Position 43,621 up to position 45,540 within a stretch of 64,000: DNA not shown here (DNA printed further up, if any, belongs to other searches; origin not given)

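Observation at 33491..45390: Two polyprenol-phosphate GT2 modules plus GtrA, DUF2304 and GT-C-like membrane proteins: an extracytoplasmic glycosylation system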

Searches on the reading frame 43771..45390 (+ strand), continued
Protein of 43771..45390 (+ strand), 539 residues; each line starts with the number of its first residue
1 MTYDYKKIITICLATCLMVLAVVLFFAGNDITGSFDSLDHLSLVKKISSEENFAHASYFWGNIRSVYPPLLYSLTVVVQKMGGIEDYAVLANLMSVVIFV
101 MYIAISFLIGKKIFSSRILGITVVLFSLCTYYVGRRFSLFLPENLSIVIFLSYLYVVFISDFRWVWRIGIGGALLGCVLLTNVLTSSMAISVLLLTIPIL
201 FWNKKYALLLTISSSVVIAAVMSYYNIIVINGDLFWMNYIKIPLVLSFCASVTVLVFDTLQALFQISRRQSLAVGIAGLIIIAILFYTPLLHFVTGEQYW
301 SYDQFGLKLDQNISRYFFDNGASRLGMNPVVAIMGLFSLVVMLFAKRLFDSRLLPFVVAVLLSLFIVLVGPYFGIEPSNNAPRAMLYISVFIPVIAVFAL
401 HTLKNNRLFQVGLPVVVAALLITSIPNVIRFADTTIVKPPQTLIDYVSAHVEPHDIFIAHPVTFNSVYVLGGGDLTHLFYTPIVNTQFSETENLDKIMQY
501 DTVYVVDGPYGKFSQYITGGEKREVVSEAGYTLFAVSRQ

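Call 92: search_protein_families(library=pfam, alignment_id=A2, max_evalue=10)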
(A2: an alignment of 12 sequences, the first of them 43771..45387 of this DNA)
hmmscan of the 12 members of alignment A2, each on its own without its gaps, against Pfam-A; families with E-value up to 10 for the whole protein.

A. member 1, window:43771-45387:+ (539 aa): 1 family
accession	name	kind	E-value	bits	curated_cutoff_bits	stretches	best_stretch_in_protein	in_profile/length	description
PF04971.17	Phage_holin_2_1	-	0.00044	20.6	26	1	241-289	2-50/64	Bacteriophage P21 holin S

B. families by the number of members that match (of 12 scanned): 10 families
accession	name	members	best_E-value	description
PF04971.17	Phage_holin_2_1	2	0.00044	Bacteriophage P21 holin S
PF20176.3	DUF6541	1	1.4e-07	Family of unknown function (DUF6541)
PF14897.12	EpsG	1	0.0001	EpsG family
PF11992.13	TgpA_N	1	0.00087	TgpA N-terminal domain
PF10966.13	DUF2768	1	0.067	Protein of unknown function (DUF2768)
PF03779.20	SPW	1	0.11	SPW repeat domain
PF06394.18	Pepsin-I3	1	0.18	Pepsin inhibitor-3-like repeated domain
PF15706.10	TMEM132_C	1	2.9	TMEM132 C-terminal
PF03778.18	DUF321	1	5.4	Protein of unknown function (DUF321)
PF13624.11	SurA_N_3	1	9.9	SurA-like N-terminal domain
